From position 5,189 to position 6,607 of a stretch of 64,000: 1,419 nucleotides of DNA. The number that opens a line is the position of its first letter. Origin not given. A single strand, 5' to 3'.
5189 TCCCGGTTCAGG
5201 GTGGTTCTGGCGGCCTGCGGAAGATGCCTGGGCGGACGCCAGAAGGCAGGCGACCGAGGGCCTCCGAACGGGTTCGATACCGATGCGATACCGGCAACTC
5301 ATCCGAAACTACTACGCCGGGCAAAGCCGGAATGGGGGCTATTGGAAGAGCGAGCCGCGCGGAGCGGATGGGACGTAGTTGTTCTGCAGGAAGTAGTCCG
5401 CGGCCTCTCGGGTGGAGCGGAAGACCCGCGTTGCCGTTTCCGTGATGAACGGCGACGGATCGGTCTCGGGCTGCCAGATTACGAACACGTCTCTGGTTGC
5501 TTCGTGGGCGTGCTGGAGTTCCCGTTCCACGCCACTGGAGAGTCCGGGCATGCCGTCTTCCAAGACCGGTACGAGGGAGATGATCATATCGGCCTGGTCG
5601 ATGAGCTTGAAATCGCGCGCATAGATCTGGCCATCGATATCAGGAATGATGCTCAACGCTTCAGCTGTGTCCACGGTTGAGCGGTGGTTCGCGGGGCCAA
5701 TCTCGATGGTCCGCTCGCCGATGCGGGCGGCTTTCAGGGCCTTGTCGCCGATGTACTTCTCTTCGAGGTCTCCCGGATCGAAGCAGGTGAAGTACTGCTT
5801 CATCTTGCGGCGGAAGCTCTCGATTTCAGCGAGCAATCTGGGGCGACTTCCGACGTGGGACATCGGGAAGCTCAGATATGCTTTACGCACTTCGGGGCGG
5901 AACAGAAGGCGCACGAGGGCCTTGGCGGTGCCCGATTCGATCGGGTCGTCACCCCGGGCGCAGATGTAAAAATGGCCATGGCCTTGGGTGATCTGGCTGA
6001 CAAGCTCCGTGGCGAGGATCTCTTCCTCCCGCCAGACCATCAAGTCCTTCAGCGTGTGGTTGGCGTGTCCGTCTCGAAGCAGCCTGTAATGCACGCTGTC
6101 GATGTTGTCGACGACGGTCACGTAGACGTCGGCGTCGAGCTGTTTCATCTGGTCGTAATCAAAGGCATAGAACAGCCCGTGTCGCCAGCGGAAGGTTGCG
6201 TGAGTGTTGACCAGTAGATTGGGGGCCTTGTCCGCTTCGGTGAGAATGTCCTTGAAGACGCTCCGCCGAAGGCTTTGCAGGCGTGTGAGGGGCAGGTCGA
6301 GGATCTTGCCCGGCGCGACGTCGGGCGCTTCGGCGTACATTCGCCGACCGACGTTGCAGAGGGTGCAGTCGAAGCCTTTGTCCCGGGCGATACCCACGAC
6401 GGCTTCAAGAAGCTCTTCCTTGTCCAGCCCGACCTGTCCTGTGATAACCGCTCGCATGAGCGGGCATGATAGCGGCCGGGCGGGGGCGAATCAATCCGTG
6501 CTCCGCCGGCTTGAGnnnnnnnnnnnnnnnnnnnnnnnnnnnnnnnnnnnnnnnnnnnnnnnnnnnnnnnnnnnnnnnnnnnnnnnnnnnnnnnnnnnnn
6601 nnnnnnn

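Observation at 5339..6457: Unusual kinase-like + NDT/LOG-like Rossmann two-domain protein encoded as the last gene of the type IV pilus operon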

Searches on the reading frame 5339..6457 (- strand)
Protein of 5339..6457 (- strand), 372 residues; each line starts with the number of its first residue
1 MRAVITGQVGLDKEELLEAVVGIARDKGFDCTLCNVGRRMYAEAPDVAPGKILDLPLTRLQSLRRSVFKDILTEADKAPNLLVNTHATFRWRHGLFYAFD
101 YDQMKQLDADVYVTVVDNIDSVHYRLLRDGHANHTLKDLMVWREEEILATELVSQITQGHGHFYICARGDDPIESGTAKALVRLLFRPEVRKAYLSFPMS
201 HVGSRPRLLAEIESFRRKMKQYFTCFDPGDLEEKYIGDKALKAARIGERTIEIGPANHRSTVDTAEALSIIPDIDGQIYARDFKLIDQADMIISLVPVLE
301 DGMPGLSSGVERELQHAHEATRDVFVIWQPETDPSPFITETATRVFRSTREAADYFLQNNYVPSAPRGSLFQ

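Call 3: search_protein_families(library=pfam, proteins=[window:5339-6457:-], max_evalue=10)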
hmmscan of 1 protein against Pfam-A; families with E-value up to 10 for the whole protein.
window:5339-6457:- (372 aa): 1 family
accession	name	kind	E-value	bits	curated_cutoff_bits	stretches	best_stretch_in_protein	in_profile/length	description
PF13207.12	AAA_17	-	4e-06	27.6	27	1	7-130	2-123/136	AAA domain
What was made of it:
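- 5903..6457 (-): N-terminal domain (residues ~1-185): archaeal adenylate-kinase (AdkA)-like P-loop NMP-kinase fold. Pfam AAA_17 is borderline at 27.6 bits (call 3).
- On Nucleoside 2'-deoxyribosyltransferase (PF05014): The window protein has no hit at E<=10 (call 3).
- Closest known: Nucleoside 2'-deoxyribosyltransferase. Different: The window protein itself does not reach the Pfam model (call 3).
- The window protein itself does not reach any NDT Pfam model, and only borderline AAA_17 (call 3).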

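Call 4: search_protein_families(library=ncbifam, proteins=[window:5339-6457:-], max_evalue=10)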
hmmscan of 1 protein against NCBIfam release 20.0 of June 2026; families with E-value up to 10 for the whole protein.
window:5339-6457:- (372 aa): 1 family
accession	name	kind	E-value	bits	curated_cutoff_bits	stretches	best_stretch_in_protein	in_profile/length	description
NF003122.0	PRK04040.1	equivalog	8.3e-05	22.2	155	1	2-135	4-137/189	adenylate kinase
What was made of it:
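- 5903..6457 (-): NCBIfam PRK04040 is far below its cut-off (call 4).
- On Archaeal adenylate kinase (AdkA): 22.2 bits against a cut-off of 155 (call 4).
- Closest known: Archaeal adenylate kinase AdkA. Different: It scores 22 bits against a 155-bit cut-off for the AdkA equivalog model (call 4).
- The score against the NCBIfam AdkA equivalog is 22 bits, against a cut-off of 155 (call 4).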

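Call 5: search_solved_structures(query=window:5339-6457:-, max_evalue=10, show_alignments=2)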
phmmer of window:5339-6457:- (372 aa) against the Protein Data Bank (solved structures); distinct sequences matched with E-value up to 10: 10.
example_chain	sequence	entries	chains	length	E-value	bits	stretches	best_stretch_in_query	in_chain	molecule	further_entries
6ln3_A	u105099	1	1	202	0.00018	23.8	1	3-129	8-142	Adenylate kinase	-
6pjw_A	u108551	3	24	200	0.0033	19.7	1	3-136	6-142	Adenylate kinase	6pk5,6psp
8glt_1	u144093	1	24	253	0.13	14.4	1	177-235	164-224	C2-chlorophyll-comp_O32-15_ctermHis, polyalanine model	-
7unh_A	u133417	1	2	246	0.17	14.1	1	177-235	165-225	SP2 designed chlorophyll dimer protein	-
7uni_A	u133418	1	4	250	0.17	14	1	177-235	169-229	SP2-ZnPPaM designed chlorophyll dimer protein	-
1ki9_A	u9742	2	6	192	0.31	13.2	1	4-148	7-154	adenylate kinase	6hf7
3h86_B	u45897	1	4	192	0.33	13.1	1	4-137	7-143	Adenylate kinase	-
9frq_A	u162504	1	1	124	0.34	13.1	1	220-244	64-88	Tx33.1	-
6fbo_A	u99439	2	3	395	1.3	11.1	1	5-54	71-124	S-adenosylmethionine synthase isoform type-2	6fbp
2die_A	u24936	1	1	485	3.1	9.9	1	84-112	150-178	amylase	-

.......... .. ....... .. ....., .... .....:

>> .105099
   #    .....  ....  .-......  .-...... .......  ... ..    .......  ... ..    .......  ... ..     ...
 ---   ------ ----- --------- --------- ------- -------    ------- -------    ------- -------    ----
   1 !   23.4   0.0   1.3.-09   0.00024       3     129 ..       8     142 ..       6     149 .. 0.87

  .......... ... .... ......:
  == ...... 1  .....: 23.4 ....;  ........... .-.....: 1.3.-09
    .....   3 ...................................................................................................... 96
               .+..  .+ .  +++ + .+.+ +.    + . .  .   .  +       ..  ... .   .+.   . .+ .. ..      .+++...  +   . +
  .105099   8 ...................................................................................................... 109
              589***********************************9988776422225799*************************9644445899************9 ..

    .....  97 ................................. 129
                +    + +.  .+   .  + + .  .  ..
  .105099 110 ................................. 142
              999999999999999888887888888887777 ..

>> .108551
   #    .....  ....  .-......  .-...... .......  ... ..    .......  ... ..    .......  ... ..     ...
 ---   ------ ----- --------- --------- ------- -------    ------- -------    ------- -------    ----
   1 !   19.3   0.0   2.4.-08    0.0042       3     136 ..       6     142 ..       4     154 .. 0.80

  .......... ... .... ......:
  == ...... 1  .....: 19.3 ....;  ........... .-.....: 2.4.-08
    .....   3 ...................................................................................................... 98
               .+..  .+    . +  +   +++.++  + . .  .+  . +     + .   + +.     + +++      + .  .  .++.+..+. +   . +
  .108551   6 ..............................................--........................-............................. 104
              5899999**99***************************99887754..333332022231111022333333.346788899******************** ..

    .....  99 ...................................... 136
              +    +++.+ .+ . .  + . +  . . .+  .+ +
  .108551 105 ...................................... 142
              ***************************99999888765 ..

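Call 6: find_homologous_proteins(query=window:5339-6457:-, max_evalue=0.001)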
Query window:5339-6457:- (372 aa): 5332 proteins with E <= 0.001 among 8000 candidates; the best 120 are listed.
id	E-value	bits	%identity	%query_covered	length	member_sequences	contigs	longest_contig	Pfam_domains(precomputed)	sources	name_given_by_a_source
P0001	2.2e-249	844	100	100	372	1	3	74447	PF13207.13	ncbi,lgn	-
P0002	1.5e-180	618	71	100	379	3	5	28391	PF13207.13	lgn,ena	-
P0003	3.4e-179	614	71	100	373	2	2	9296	-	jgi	jgi:adenylate kinase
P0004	2.6e-175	601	70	100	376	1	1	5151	-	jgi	jgi:adenylate kinase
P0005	3.7e-175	600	69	100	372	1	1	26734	PF13207.13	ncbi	-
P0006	9.7e-175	599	70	100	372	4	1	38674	-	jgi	-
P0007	1.8e-174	598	70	100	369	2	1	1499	PF13207.13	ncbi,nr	ncbi:MAG: AAA family ATPase [Phycisphaerae bacterium]|nr:AAA family ATPase [Phycisphaerae bacterium]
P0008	2.1e-174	598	70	100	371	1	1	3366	PF13207.13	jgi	-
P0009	2.8e-174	597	71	100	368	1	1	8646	-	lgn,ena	-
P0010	7.4e-174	596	70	100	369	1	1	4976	PF13207.13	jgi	-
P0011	1.4e-173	595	70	100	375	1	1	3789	-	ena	-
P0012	5.1e-173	593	69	100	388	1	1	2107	-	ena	-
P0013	1.9e-172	591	70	100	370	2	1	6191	PF13207.13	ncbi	ncbi:MAG: AAA family ATPase [Planctomycetota bacterium]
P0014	2.1e-172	591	70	100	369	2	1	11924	PF13207.13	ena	-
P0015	2.8e-172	591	70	99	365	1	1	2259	PF13207.13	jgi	-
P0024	8.4e-170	583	70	100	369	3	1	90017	PF13207.13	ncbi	-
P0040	6.1e-168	576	67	100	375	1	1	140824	-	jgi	jgi:adenylate kinase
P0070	1.7e-165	568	67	100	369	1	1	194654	PF13207.13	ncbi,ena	-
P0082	2.0e-164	565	67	100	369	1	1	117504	-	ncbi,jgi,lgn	ncbi:MAG: hypothetical protein WC869_02490 [Phycisphaerae bacterium]|jgi:adenylate kinase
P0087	2.6e-164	565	67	100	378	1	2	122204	-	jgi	jgi:adenylate kinase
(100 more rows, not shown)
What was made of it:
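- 5339..6457 (-): Complete gene (372 codons plus stop) for the AdkA-like / NDT-like two-domain protein. There are 5,332 homologues, with the top 120 at 65-71% identity and full length (call 6).
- Checked: There are 5,332 homologues with E<=1e-3, and the top 120 are full-length at 65-71% identity (call 6).
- Identity is 65-71% across hundreds of clusters (call 6).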

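Call 7: search_protein_families(library=padloc, proteins=[window:5339-6457:-], max_evalue=10)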
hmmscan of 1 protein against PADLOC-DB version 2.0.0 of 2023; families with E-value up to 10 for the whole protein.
window:5339-6457:- (372 aa): 0 families
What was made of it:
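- On Anti-phage defence / conflict system: PADLOC gives 0 families (call 7).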

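Call 8: search_protein_families(library=phrogs, proteins=[window:5339-6457:-], max_evalue=10)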
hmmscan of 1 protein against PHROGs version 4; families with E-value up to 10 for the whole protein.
window:5339-6457:- (372 aa): 2 families
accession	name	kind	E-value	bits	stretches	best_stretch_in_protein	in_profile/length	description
phrog_11909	-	unknown function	0.16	12.9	1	221-244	19-42/50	-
phrog_25001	-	unknown function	0.21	13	1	128-158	23-53/98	-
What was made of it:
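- There is no PADLOC hit (call 7) and no significant PHROG hit (call 8).
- Tried and rejected: PADLOC and PHROGs: nothing significant (calls 7, 8).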

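Call 9: find_encoding_contigs(protein=P0001, flank=10000, max_places=3)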
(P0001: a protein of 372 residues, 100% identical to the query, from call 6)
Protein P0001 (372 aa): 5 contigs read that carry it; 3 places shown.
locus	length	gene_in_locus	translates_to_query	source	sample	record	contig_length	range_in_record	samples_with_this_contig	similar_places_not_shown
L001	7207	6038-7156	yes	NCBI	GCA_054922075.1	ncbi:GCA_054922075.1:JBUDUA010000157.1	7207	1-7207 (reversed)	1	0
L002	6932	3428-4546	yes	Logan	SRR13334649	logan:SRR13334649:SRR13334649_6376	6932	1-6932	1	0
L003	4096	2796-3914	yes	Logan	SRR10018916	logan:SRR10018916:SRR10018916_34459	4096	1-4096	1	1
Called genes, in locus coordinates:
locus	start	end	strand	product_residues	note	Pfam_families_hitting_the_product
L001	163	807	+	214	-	-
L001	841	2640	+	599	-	PF05157:MshEN, PF00437:T2SSE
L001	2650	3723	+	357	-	PF00437:T2SSE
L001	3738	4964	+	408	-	PF28597:T2SSF_N (weak), PF00482:T2SSF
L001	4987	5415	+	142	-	PF07963:N_methyl (faint)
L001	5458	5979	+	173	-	PF07963:N_methyl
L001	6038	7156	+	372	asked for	PF13207:AAA_17 (faint)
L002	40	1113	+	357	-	PF00437:T2SSE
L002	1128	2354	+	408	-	PF28597:T2SSF_N (weak), PF00482:T2SSF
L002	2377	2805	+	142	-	PF07963:N_methyl (faint)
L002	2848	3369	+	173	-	PF07963:N_methyl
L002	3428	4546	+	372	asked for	PF13207:AAA_17 (faint)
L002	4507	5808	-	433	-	-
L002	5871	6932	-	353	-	?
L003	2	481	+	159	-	?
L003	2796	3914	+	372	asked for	PF13207:AAA_17 (faint)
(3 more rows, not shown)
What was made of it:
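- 4059..5378 (+): Convergent 439-aa ORF (membrane-protein-like, no Pfam family) whose 3' end overlaps the gene by 40 nt. A gene of 433 aa is called at this place in L002 (call 9).
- Checked: The convergent ORF 4059..5378(+) overlaps by 5339-5378 = 40 nt. An independent gene call on an identical contig gives the same 40-nt overlap (L002, call 9).
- The arrangement is identical on three contigs of the same organism (call 9).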

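Call 10: find_encoding_contigs(protein=P0070, flank=10000, max_places=2)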
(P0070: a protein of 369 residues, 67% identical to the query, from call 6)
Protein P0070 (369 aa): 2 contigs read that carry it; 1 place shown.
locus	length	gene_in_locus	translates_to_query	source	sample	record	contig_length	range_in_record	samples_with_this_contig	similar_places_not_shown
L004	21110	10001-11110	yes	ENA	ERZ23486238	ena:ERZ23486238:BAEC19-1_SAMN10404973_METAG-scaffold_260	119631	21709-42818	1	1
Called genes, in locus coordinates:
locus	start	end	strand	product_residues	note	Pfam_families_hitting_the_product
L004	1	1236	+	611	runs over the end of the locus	PF05157:MshEN, PF00437:T2SSE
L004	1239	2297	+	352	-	PF00437:T2SSE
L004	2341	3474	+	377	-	PF00482:T2SSF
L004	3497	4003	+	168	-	-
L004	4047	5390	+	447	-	-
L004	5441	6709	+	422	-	-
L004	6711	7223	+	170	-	-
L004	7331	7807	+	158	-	-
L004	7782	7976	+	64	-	-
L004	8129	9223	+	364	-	PF00578:AhpC-TSA, PF08534:Redoxin, PF00085:Thioredoxin (weak), PF13905:Thioredoxin_8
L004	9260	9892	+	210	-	-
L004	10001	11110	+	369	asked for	PF13207:AAA_17 (weak)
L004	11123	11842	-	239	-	-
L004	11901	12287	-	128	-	PF01592:NifU_N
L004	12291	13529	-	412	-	PF00266:Aminotran_5, PF01053:Cys_Met_Meta_PP (faint), PF01212:Beta_elim_lyase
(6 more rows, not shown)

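Call 11: find_encoding_contigs(protein=P0040, flank=10000, max_places=2)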
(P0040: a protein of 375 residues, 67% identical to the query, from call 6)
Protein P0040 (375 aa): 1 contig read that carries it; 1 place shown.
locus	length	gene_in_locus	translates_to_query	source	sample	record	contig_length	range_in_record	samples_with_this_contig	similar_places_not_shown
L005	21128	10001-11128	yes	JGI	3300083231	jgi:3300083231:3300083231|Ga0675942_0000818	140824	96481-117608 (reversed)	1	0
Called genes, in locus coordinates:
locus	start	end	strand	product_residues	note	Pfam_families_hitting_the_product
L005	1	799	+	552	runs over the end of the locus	PF00890:FAD_binding_2, PF01266:DAO, PF03486:HI0933_like, PF07992:Pyr_redox_2 (weak), PF12831:FAD_oxidored, PF02910:Succ_DH_flav_C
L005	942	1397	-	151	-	-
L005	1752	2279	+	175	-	PF04199:Cyclase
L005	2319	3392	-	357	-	PF01408:GFO_IDH_MocA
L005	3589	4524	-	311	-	PF05448:AXE1 (faint), PF12146:Hydrolase_4, PF00561:Abhydrolase_1, PF12697:Abhydrolase_6, PF00326:Peptidase_S9 (faint)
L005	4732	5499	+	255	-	PF03372:Exo_endo_phos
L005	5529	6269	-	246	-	PF13489:Methyltransf_23, PF13847:Methyltransf_31, PF08241:Methyltransf_11, PF08242:Methyltransf_12, PF13649:Methyltransf_25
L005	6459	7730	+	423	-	PF07690:MFS_1, PF12832:MFS_1_like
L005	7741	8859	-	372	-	PF01168:Ala_racemase_N, PF00842:Ala_racemase_C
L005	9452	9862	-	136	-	-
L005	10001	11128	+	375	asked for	-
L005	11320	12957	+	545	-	PF01208:URO-D, PF13192:Thioredoxin_3 (faint)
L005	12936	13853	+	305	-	PF02492:cobW, PF07683:CobW_C (weak)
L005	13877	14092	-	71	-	PF04384:Fe-S_assembly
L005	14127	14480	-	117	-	PF00111:Fer2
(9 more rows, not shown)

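Call 20: find_encoding_contigs(protein=P0082, flank=10000, max_places=1)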
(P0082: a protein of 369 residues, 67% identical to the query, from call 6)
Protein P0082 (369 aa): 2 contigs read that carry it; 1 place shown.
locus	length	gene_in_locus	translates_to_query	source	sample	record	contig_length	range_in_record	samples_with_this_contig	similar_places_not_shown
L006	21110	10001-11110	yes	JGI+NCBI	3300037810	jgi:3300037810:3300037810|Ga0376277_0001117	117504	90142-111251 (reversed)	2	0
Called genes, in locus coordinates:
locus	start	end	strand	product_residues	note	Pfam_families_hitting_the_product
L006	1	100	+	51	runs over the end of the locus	-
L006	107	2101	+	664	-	PF02824:TGS, PF07973:tRNA_SAD, PF00587:tRNA-synt_2b, PF03129:HGTP_anticodon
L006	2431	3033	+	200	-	PF05198:IF3_N, PF00707:IF3_C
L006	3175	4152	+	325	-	PF01073:3Beta_HSD, PF01370:Epimerase, PF02719:Polysacc_synt_2, PF04321:RmlD_sub_bind, PF16363:GDP_Man_Dehyd, PF07993:NAD_binding_4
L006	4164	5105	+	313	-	PF01073:3Beta_HSD, PF01370:Epimerase, PF02719:Polysacc_synt_2, PF04321:RmlD_sub_bind, PF08659:KR (weak), PF13460:NAD_binding_10, PF16363:GDP_Man_Dehyd, PF07993:NAD_binding_4, +1 more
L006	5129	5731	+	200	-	PF02397:Bac_transf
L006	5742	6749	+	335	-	PF21360:PylC-like_N, PF02655:ATP-grasp_3, PF13535:ATP-grasp_4 (faint), PF15632:ATPgrasp_Ter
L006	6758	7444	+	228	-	PF00702:Hydrolase, PF12710:HAD (weak), PF13419:HAD_2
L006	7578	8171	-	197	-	PF02661:Fic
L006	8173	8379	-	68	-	-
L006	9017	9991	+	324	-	PF05448:AXE1, PF00326:Peptidase_S9, PF07859:Abhydrolase_3 (faint)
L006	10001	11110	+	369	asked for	-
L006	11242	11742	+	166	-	PF00571:CBS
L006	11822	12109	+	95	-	-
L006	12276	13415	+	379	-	PF13439:Glyco_transf_4, PF13579:Glyco_trans_4_4, PF20706:GT4-conflict (weak), PF00534:Glycos_transf_1, PF13692:Glyco_trans_1_4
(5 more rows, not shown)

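Call 21: find_encoding_contigs(protein=P0087, flank=10000, max_places=1)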
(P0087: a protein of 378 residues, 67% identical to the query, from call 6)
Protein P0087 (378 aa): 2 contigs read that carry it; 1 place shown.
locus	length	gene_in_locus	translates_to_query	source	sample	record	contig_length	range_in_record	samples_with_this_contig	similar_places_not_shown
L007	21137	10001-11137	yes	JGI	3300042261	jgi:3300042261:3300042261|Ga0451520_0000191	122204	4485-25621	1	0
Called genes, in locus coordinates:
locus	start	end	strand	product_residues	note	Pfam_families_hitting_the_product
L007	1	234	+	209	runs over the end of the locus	PF07638:Sigma70_ECF (weak), PF04542:Sigma70_r2, PF04545:Sigma70_r4, PF08281:Sigma70_r4_2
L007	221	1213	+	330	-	-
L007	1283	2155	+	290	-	-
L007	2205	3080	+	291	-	PF01048:PNP_UDP_1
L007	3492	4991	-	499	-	PF01425:Amidase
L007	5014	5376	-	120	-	PF07883:Cupin_2, PF02311:AraC_binding (weak)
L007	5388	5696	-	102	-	PF02686:GatC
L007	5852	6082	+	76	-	PF01176:eIF-1a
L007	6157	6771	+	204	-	-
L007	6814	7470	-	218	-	-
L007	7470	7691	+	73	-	-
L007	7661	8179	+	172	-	-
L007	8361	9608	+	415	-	PF09977:Tad_C, PF23981:DUF7305 (weak)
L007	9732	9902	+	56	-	PF00037:Fer4, PF12797:Fer4_2 (weak), PF13237:Fer4_10, PF14697:Fer4_21, PF12838:Fer4_7, PF13187:Fer4_9, PF25160:LdpA_Fe-S-bd (weak), PF00037:Fer4, +7 more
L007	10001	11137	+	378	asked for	-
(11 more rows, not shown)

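Call 22: find_encoding_contigs(protein=P0024, flank=10000, max_places=1)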
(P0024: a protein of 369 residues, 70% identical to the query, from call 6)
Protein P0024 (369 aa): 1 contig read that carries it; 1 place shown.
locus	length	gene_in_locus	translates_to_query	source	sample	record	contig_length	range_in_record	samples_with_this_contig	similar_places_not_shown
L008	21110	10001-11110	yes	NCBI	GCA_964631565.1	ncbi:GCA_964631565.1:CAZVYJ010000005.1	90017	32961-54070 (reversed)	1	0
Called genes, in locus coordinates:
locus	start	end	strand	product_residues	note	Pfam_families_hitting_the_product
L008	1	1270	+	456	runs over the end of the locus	-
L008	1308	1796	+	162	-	-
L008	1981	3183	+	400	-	PF00535:Glycos_transf_2, PF26629:GT2_TM_C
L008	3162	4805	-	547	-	PF13231:PMT_2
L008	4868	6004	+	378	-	PF00535:Glycos_transf_2, PF04138:GtrA_DPMS_TM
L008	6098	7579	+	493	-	PF02310:B12-binding, PF04055:Radical_SAM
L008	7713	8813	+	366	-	PF08534:Redoxin, PF00578:AhpC-TSA, PF00085:Thioredoxin, PF13098:Thioredoxin_2 (weak), PF13905:Thioredoxin_8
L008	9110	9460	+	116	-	PF14197:Cep57_CLD_2 (weak)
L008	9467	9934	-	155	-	-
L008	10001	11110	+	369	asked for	PF13207:AAA_17 (weak)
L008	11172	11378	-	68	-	PF04384:Fe-S_assembly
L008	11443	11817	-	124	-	PF00111:Fer2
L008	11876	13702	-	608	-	PF00012:HSP70, PF06723:MreB_Mbl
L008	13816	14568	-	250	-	PF00226:DnaJ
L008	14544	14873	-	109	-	PF01521:Fe-S_biosyn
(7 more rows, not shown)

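Call 23: predict_structure(alignment_id=A1)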
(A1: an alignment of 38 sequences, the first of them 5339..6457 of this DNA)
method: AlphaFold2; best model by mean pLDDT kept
length: 372 residues; sequences in the alignment: 38
mean_pLDDT: 87.8   pTM: 0.87
mean pLDDT of the five models: 87.8, 87.3, 86.5, 85.0, 84.6
residues with pLDDT >= 90: 214; 70-90: 131; 50-70: 16; < 50: 11
segments of 3 or more residues with pLDDT < 50: 88-96
pLDDT, mean of each block of 10 residues (from residue 1): 89 92 94 92 88 82 90 95 73 49 90 92 88 88 86 87 89 87 94 89 80 93 91 89 97 89 96 77 88 94 87 91 95 94 96 96 71 46
secondary structure, 60 per line:
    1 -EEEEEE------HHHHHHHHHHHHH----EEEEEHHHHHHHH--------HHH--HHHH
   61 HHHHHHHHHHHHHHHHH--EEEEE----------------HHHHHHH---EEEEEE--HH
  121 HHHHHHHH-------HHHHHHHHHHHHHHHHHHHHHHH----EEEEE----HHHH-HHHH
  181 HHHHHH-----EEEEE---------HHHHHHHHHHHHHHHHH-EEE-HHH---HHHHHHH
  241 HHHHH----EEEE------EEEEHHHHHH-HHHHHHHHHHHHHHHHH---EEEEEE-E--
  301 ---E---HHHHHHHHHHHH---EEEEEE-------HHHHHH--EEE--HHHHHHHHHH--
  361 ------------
elements in order: E2-7 H14-26 E31-35 H36-43 H57-77 E80-84 H101-107 E111-116 H119-128 H136-158 E163-167 H172-175 H177-186 E192-196 H206-222 E224-226 H234-245 E250-253 E260-263 H264-269 H271-287 E291-296 H308-319 E323-328 H336-341 E344-346 H349-358
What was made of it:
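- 5339..6457 (-): AlphaFold model: pLDDT 87.8, pTM 0.87 (call 23).
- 6170..6208 (-): N84-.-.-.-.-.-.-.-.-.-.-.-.96: the family's most conserved N-domain motif, equivalent to the D-T-H segment of AdkA. Residues 88-96 have pLDDT <50, which I read as a flexible ligand loop (call 23).
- Structure. pTM 0.87 for a two-domain chain suggests a fixed domain interface (call 23).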

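Call 25: search_protein_representatives(alignment_id=A1)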
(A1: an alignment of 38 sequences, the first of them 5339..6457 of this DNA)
Query: 38 sequences, 369 profile positions. Proteins with E-value up to 0.001 (for the whole library): 1148; up to 1e-10: 775; up to 1e-30: 227. The best 150 are listed.
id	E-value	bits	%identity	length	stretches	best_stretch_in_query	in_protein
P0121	1.1e-159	547.6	-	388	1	2-363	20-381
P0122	8.5e-157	538.1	-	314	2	131-368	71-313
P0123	1.3e-128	445.4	-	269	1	81-368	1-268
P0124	4.5e-113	394.2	-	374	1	4-362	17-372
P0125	7.6e-113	393.5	-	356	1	1-360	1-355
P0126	1.9e-108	379.0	-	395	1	1-361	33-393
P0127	4.6e-108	377.7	-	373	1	2-361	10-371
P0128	5.2e-107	374.3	-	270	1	1-200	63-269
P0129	6.7e-107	373.9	-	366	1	1-354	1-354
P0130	2.2e-106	372.2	-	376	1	2-362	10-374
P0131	4.4e-106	371.2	-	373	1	2-358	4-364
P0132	2.7e-103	362.1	-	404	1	2-357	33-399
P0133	5.4e-101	354.5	-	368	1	2-360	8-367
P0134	1.8e-100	352.8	-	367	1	1-359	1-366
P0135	3.5e-99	348.5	-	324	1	39-295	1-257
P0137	9.0e-99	347.2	-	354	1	1-354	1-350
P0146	3.8e-88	312.2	-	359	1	1-354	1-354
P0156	2.9e-83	296.1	-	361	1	1-360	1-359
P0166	1.4e-71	257.7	-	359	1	1-359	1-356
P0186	3.3e-60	220.3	-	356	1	3-354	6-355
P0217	3.3e-52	194.0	-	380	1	1-356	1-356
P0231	3.7e-47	177.3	-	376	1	1-354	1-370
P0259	4.0e-41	157.5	-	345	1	1-352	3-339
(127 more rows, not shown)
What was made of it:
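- There are 1,148 clusters at 50% identity with E<=1e-3 (call 25).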
